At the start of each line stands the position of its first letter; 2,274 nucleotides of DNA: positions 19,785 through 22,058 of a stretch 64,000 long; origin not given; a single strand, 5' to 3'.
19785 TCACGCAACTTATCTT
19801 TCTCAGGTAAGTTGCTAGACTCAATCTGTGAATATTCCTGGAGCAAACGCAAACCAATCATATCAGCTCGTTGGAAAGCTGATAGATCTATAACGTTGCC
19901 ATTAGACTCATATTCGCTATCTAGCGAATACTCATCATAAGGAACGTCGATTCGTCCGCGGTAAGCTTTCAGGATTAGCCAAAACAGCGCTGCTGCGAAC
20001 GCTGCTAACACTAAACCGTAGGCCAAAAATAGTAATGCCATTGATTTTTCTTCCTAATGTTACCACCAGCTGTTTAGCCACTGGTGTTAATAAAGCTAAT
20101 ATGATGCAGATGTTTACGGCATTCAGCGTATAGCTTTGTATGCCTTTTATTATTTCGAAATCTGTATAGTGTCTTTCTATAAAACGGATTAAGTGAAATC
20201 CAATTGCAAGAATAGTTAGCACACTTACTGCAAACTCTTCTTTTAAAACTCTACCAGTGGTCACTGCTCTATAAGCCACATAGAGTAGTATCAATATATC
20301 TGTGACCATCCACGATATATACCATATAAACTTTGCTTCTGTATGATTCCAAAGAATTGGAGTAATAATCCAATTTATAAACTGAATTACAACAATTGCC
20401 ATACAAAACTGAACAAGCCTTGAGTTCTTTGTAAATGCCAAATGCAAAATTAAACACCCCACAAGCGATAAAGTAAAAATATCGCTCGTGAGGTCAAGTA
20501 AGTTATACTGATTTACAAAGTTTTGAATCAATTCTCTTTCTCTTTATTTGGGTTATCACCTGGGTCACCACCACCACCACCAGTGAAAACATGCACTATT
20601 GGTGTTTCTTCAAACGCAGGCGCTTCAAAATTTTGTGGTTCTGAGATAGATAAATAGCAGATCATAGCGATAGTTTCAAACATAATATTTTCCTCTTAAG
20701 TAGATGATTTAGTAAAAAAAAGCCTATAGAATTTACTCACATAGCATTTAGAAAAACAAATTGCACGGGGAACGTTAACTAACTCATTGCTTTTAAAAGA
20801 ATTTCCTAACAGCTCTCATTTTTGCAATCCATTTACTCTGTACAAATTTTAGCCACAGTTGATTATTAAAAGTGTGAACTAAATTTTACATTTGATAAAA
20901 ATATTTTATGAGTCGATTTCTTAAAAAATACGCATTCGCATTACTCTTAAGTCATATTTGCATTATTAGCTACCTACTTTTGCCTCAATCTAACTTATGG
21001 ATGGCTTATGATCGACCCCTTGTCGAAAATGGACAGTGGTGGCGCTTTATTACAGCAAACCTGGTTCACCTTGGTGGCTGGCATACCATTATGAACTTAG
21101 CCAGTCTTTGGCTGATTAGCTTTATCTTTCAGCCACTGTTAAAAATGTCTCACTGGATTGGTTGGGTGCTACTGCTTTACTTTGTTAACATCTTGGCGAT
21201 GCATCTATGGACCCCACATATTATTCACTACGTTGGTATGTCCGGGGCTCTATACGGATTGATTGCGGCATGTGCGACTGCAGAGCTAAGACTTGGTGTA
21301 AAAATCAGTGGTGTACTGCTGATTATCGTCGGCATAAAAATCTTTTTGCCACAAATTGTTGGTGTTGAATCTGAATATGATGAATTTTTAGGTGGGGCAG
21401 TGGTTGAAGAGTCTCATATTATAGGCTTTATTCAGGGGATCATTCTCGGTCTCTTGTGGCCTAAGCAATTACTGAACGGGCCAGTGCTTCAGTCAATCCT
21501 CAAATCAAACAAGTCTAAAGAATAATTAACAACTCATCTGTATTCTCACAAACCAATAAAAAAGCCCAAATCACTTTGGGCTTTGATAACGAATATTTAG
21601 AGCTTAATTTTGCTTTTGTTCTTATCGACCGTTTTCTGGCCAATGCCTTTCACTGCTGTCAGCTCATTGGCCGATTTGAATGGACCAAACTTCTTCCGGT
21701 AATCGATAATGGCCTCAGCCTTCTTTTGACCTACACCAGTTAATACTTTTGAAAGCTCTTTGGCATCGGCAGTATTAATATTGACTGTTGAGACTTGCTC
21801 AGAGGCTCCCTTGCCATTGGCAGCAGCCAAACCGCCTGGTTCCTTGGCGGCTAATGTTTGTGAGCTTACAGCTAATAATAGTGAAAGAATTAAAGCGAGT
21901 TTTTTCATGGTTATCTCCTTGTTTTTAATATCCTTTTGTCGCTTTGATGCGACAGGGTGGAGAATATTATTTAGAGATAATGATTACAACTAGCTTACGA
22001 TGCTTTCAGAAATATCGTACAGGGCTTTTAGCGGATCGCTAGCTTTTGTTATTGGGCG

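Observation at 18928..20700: Possible undescribed peptide-signalling or regulatory cassette: XRE + sRNA + peptide + 5-TM protein + membrane-anchored protein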

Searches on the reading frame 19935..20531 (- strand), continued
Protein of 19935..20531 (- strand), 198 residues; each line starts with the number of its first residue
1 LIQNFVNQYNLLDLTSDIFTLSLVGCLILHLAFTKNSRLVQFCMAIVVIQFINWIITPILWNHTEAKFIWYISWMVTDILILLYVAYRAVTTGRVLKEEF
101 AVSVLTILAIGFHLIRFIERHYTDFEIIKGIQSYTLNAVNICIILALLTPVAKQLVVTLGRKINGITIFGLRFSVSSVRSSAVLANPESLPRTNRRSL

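Call 81: search_protein_families(library=phrogs, proteins=[L025:1452-1928:-, L025:2008-2316:+, L025:3436-4260:+, L025:4247-5641:+, L025:5642-6205:+, L025:6373-6825:+, L025:7500-7943:+, L025:7952-8548:+, L025:8552-9007:+, L025:6992-7291:+], max_evalue=0.001)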
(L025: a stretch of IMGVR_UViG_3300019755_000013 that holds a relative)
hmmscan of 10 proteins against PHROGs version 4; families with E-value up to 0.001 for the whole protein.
L025:1452-1928:- (158 aa): 3 families
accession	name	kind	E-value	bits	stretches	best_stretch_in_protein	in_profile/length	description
phrog_4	-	transcription regulation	4.3e-08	33.6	1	17-98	141-205/400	transcriptional repressor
phrog_8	-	transcription regulation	5.6e-07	30.3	1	24-121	169-258/346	transcriptional regulator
phrog_2967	-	transcription regulation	2e-05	25.3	1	18-79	16-76/225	transcriptional regulator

L025:2008-2316:+ (102 aa): 1 family
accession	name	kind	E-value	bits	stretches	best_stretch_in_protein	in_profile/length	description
phrog_35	-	transcription regulation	2.8e-06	28.5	1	52-97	93-137/181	transcriptional repressor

L025:3436-4260:+ (274 aa): 11 families
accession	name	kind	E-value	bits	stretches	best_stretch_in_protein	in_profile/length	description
phrog_345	-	DNA, RNA and nucleotide metabolism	1.3e-23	85.2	1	10-274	16-292/297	replication initiation O-like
phrog_19658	-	DNA, RNA and nucleotide metabolism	6.8e-15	56.3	1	94-274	69-252/283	replication initiation protein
phrog_2514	-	DNA, RNA and nucleotide metabolism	1.6e-14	54.8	1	19-165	3-149/270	DnaD-like helicase loader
phrog_10469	-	DNA, RNA and nucleotide metabolism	2.2e-14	54.5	1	40-274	35-275/305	DnaD-like helicase loader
phrog_5810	-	DNA, RNA and nucleotide metabolism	2.3e-13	51.4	1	104-273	92-268/268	replication initiation protein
phrog_27581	-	unknown function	3.8e-12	47.4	1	9-173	16-189/216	-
phrog_186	-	DNA, RNA and nucleotide metabolism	2.2e-08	35.2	1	14-190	15-181/308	DnaD-like helicase loader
phrog_22470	-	DNA, RNA and nucleotide metabolism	1.5e-07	31.6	1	179-272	247-339/340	replication protein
phrog_24933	-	unknown function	5.6e-05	24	1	168-273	12-126/127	-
phrog_21472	-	unknown function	0.00022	21.9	1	132-272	138-292/299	-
phrog_7498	-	DNA, RNA and nucleotide metabolism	0.00035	20.8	1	27-175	13-149/296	DnaD-like helicase loader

L025:4247-5641:+ (464 aa): 9 families
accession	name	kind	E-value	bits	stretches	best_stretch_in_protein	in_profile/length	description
phrog_19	-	DNA, RNA and nucleotide metabolism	3e-104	351.1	1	5-440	156-588/621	DnaB-like replicative helicase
phrog_11530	-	unknown function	1.6e-46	159.4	1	280-461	2-181/184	-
phrog_243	-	DNA, RNA and nucleotide metabolism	5.1e-37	128.3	1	183-416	21-245/273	DnaB-like replicative helicase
phrog_239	-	DNA, RNA and nucleotide metabolism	9.5e-28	98.6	1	125-448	294-614/801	DNA primase/helicase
phrog_23150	-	unknown function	3.8e-13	50.5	1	9-219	8-214/217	-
phrog_5482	-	unknown function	2.6e-10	40.6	1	194-410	47-272/341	-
phrog_20000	-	unknown function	5.6e-08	33.9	1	4-91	23-109/132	-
phrog_19347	-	unknown function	8.1e-06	27.1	0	374-394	2-22/79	-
phrog_124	-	DNA, RNA and nucleotide metabolism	6.7e-05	23.4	0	341-455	157-270/382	Sak4-like ssDNA annealing protein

L025:5642-6205:+ (187 aa): 1 family
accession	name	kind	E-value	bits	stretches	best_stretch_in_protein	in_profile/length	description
phrog_142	-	moron, auxiliary metabolic gene and host takeover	7.6e-05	23.8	0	104-166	4-65/116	Ren-like exclusion protein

L025:6373-6825:+ (150 aa): 1 family
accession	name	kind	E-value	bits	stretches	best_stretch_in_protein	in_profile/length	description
phrog_319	-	DNA, RNA and nucleotide metabolism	6.3e-42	143.9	1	2-149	1-157/159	NinB/ Orf homologous recombination mediator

L025:7500-7943:+ (147 aa): 1 family
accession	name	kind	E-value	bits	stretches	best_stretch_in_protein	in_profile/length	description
phrog_1770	-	DNA, RNA and nucleotide metabolism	1.2e-15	58.9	1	1-142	3-121/158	Holliday junction resolvase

L025:7952-8548:+ (198 aa): 6 families
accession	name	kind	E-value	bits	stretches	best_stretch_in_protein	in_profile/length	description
phrog_127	-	transcription regulation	3.4e-13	50.8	1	99-187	161-252/253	anti-termination protein Q-like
phrog_17382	-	unknown function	9.8e-10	39.4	1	83-190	166-271/273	-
phrog_13972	-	DNA, RNA and nucleotide metabolism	0.00032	21.8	1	86-125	26-67/75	DNA ligase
phrog_6060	-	transcription regulation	0.00048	21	0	94-128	8-47/61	anti-termination protein Q-like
phrog_4046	-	unknown function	0.00061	20.4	1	99-132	49-82/301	-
phrog_33386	-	unknown function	0.00079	19.3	1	84-131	112-157/452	-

L025:8552-9007:+ (151 aa): 0 families

L025:6992-7291:+ (99 aa): 2 families
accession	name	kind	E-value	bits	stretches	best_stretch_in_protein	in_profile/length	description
phrog_131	-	DNA, RNA and nucleotide metabolism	1e-32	114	1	2-98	28-126/131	HNH endonuclease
phrog_7109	-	unknown function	2.5e-14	53.9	1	42-92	6-56/62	-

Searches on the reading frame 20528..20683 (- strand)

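Call 7: search_protein_families(library=pfam, proteins=[window:20528-20683:-], max_evalue=0.1)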
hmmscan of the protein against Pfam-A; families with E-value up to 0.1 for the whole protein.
window:20528-20683:- (51 aa): 0 families

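Call 8: search_protein_families(library=padloc, proteins=[window:20528-20683:-], max_evalue=1)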
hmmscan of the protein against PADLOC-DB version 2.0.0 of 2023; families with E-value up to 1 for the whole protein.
window:20528-20683:- (51 aa): 0 families

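Call 9: search_protein_families(library=phrogs, proteins=[window:20528-20683:-], max_evalue=1)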
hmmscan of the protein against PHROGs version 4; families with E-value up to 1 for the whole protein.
window:20528-20683:- (51 aa): 1 family
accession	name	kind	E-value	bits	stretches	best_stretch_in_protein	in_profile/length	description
phrog_31575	-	unknown function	0.26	12.5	1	7-44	4-41/111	-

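Call 16: search_protein_families(library=ncbifam, proteins=[window:20528-20683:-], max_evalue=0.1)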
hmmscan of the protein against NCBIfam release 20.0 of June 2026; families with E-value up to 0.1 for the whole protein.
window:20528-20683:- (51 aa): 0 families

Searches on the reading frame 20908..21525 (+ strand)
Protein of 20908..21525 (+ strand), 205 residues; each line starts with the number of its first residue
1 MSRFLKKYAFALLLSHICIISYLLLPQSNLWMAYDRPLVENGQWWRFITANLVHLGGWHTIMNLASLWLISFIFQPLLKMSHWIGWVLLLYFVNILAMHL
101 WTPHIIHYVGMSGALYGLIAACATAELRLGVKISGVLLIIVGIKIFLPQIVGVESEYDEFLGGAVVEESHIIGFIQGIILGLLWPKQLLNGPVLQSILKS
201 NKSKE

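Call 7: search_protein_families(library=pfam, proteins=[window:20908-21525:+], max_evalue=0.1)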
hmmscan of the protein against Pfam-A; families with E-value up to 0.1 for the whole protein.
window:20908-21525:+ (205 aa): 1 family
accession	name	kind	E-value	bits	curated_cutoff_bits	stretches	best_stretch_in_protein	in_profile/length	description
PF01694.28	Rhomboid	-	6.4e-13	49.5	22.6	1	42-184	2-140/143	Rhomboid domain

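Call 16: search_protein_families(library=ncbifam, proteins=[window:20908-21525:+], max_evalue=0.1)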
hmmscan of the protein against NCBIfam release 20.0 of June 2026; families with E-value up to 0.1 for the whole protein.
window:20908-21525:+ (205 aa): 4 families
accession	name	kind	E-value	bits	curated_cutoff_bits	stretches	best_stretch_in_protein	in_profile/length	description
TIGR03902.1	rhom_GG_sort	equivalog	4.1e-40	137.2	84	1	31-181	3-153/154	rhombosortase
TIGR04239.1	rhombo_GlpG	equivalog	0.013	15.3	250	1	17-183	103-267/271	rhomboid family intramembrane serine protease GlpG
NF008155.0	PRK10907.1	equivalog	0.026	13.9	335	1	16-182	102-266/276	rhomboid family intramembrane serine protease GlpG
NF047923.1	pyridox_DH_SDR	equivalog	0.041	13.4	325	1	39-134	82-175/243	pyridoxal 4-dehydrogenase, SDR-type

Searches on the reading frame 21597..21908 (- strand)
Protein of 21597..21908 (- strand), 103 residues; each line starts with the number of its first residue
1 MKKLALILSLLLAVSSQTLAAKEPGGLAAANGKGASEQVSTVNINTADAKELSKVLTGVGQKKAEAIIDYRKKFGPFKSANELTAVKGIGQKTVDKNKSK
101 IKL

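Call 7: search_protein_families(library=pfam, proteins=[window:21597-21908:-], max_evalue=0.1)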
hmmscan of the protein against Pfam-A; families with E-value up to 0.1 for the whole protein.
window:21597-21908:- (103 aa): 7 families
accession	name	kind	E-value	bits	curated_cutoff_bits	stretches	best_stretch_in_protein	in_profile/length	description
PF12836.13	HHH_3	-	1.4e-21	76.7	27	1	40-101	4-64/65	Helix-hairpin-helix motif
PF00633.29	HHH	-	4.2e-11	42.5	24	2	42-70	3-30/30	Helix-hairpin-helix motif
PF14520.12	HHH_5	-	2.1e-06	28.5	27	1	44-69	29-53/57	Helix-hairpin-helix domain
PF03934.19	T2SSK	-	4.7e-06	27.3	24.2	1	42-100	1-59/63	Type II secretion system (T2SS), protein K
PF14579.12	HHH_6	-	0.0013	19.4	25.6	1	56-85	30-59/90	Helix-hairpin-helix motif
PF14716.13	HHH_8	-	0.0019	19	30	1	76-98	43-65/73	Helix-hairpin-helix domain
PF12826.13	HHH_2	-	0.0035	17.9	27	0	43-70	28-54/64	Helix-hairpin-helix motif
